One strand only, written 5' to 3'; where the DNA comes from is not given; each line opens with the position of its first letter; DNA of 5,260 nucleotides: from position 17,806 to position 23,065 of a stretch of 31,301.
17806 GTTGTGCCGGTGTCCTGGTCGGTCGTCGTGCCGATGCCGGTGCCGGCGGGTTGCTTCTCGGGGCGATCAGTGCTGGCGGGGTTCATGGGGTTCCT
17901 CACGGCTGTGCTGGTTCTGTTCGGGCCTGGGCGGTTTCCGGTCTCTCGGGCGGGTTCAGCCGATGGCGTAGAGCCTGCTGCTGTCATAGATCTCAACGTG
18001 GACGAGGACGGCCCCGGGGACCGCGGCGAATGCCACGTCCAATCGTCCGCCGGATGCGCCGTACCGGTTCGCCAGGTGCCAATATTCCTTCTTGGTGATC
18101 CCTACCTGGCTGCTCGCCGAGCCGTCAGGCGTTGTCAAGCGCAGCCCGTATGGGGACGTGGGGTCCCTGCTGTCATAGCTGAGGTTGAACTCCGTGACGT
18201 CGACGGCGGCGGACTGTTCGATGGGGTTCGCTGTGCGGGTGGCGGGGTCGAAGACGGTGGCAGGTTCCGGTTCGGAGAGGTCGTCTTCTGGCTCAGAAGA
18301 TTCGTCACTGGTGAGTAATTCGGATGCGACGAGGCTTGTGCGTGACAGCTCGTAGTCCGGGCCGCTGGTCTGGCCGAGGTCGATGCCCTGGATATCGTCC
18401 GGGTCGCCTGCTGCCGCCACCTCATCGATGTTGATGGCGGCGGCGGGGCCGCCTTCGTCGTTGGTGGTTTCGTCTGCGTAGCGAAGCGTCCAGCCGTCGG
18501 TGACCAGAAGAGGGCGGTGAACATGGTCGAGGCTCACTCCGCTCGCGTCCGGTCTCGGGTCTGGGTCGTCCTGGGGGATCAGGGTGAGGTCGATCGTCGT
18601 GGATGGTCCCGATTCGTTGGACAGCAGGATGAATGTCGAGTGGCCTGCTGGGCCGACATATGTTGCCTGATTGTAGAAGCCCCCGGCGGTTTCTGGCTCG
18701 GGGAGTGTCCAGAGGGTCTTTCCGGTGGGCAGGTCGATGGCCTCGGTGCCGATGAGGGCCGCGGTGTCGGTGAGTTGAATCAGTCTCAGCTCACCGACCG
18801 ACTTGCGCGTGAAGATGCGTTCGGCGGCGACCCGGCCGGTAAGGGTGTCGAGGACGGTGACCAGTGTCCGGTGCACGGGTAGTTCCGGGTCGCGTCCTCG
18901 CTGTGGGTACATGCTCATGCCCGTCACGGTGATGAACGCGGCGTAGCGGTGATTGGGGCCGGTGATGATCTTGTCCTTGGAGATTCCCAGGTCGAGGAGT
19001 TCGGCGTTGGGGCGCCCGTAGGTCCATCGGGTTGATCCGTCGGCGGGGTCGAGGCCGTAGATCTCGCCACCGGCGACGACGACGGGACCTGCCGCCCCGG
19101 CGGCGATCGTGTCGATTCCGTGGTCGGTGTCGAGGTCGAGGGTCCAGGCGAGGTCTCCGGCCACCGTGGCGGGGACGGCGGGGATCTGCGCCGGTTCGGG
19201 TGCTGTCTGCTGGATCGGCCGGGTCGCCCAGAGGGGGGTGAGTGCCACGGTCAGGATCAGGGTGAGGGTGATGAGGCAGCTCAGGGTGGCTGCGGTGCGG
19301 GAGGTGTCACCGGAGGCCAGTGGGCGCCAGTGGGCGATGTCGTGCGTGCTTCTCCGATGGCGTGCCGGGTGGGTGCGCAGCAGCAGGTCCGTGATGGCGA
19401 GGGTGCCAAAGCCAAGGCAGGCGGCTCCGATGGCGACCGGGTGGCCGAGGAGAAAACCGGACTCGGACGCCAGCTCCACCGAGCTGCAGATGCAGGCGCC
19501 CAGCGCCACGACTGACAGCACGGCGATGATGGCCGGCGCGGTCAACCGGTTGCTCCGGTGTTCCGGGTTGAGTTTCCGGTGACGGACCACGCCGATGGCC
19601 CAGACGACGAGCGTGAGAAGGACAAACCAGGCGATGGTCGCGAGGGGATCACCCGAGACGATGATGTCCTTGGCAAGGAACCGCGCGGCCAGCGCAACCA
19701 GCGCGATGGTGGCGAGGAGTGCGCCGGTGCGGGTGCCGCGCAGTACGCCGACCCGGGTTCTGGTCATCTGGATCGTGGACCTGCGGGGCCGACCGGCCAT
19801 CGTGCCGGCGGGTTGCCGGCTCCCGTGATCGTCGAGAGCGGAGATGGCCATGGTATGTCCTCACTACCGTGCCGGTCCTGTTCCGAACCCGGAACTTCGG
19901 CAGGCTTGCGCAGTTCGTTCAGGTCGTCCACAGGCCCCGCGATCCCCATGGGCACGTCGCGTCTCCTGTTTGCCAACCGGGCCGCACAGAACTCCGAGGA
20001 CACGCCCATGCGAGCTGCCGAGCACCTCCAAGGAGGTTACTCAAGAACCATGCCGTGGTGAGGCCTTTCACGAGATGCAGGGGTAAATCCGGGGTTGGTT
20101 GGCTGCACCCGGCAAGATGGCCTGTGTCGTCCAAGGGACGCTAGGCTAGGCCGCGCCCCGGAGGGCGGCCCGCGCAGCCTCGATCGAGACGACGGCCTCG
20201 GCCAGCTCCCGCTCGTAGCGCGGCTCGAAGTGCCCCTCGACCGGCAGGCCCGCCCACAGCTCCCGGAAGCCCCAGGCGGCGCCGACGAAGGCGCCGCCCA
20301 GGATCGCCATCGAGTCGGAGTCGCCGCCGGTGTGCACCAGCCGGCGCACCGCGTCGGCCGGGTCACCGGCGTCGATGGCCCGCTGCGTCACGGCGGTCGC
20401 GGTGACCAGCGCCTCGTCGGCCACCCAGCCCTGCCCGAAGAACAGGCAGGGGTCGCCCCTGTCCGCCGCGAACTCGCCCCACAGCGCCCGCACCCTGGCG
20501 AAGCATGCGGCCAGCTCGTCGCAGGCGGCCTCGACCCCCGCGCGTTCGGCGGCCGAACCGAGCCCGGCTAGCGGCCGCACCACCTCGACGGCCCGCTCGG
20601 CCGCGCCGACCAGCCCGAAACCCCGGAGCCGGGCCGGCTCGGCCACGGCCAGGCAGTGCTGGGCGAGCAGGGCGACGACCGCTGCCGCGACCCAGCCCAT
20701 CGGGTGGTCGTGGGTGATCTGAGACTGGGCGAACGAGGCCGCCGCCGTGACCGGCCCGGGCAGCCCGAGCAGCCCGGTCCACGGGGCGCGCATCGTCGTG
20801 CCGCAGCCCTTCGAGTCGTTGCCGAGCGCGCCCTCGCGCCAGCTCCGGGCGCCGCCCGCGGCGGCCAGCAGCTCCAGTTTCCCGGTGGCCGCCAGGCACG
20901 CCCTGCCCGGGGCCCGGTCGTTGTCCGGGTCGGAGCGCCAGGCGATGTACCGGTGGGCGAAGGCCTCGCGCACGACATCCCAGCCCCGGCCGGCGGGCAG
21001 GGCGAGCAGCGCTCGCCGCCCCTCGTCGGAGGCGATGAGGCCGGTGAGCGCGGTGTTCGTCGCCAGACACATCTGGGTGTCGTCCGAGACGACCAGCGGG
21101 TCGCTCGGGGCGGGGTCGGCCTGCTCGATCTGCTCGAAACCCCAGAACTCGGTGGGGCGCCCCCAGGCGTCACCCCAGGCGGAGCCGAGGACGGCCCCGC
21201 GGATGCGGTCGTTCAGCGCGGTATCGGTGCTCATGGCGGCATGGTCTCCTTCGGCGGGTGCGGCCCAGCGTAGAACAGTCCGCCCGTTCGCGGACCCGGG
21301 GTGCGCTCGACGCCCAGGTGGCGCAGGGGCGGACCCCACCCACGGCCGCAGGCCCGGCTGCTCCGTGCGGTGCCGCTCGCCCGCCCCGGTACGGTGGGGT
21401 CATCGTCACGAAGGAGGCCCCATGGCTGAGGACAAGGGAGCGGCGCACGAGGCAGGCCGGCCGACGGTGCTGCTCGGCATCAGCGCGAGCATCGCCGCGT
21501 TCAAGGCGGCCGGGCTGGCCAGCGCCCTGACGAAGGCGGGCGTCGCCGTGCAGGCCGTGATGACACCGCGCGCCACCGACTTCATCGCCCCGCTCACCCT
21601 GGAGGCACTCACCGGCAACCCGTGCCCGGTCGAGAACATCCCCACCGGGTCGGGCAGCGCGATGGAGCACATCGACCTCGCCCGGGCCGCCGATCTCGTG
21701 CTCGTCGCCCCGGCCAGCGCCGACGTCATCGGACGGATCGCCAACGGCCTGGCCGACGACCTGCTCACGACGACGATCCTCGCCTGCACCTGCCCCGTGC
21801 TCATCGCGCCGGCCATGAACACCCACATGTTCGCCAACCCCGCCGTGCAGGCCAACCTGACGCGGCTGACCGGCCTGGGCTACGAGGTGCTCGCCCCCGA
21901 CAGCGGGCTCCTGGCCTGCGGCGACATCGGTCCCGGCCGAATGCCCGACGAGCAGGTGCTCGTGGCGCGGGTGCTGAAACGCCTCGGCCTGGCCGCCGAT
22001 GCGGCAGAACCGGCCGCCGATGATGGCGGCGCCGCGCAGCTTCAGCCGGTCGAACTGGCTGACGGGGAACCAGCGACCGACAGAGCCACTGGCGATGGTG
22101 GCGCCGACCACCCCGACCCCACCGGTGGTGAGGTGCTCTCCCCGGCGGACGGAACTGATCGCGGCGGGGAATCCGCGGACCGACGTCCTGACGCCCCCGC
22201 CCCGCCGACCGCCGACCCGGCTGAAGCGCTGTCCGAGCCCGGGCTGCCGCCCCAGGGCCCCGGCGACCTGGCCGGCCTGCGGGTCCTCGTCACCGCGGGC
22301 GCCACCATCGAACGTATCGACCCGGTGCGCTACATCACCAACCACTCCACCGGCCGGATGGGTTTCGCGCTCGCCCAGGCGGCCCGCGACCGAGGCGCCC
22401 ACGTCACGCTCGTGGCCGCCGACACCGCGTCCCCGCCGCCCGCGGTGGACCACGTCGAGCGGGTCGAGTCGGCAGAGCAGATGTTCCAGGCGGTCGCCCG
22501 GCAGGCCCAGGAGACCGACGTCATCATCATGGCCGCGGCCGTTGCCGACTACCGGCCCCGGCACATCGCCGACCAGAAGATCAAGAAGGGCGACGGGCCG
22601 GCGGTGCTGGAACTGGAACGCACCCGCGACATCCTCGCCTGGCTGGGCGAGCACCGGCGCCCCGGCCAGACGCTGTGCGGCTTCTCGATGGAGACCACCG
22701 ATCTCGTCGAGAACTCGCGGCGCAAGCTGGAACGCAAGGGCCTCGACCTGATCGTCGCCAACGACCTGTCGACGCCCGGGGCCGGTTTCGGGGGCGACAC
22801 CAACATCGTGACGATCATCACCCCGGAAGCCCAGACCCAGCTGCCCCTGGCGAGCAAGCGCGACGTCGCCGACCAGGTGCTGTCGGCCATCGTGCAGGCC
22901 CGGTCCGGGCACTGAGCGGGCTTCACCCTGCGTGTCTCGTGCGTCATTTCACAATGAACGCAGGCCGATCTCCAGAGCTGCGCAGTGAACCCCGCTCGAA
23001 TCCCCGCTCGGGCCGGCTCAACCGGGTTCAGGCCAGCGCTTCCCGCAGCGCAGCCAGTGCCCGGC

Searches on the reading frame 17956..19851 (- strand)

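Call 32: search_protein_families(library=pfam, proteins=[window:17956-19851:-], max_evalue=0.01)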
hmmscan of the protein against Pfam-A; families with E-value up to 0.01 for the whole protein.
window:17956-19851:- (631 aa): 1 family
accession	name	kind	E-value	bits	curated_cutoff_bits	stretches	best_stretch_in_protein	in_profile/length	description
PF13360.13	PQQ_2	-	0.00015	21.9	27.6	1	231-297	52-117/233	Outer membrane protein assembly factor BamB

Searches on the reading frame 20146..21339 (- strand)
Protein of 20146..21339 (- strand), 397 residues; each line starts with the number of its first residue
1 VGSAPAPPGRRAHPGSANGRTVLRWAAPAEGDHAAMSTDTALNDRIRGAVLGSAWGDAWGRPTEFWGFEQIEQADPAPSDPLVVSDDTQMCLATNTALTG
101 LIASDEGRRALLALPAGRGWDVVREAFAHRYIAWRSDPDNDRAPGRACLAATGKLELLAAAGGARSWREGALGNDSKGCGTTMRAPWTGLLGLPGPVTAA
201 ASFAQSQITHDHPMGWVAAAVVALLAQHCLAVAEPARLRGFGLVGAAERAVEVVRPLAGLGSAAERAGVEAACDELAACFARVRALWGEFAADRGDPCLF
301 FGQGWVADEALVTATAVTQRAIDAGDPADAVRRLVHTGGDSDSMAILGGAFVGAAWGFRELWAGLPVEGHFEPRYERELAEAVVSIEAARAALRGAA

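Call 32: search_protein_families(library=pfam, proteins=[window:20146-21339:-], max_evalue=0.01)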
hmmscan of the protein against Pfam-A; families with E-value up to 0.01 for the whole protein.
window:20146-21339:- (397 aa): 1 family
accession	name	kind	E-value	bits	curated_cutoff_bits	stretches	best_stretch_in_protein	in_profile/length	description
PF03747.19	ADP_ribosyl_GH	-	1e-35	124.3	26.2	1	48-360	1-283/287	ADP-ribosylglycohydrolase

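Call 47: search_protein_families(library=padloc, proteins=[window:20146-21339:-], max_evalue=0.01)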
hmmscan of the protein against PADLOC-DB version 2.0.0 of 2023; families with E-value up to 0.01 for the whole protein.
window:20146-21339:- (397 aa): 0 families

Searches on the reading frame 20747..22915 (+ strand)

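Call 33: search_protein_families(library=pfam, proteins=[window:20747-22915:+], max_evalue=0.01)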
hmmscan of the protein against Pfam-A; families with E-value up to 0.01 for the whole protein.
window:20747-22915:+ (722 aa): 2 families
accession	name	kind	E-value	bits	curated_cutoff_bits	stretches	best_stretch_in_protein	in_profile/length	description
PF04127.22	DFP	-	2.4e-70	236.6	22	1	508-691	1-186/186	DNA/pantothenate metabolism flavoprotein C-terminal domain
PF02441.25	Flavoprotein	-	1.1e-29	103.6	22.7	1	240-412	2-161/162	Flavoprotein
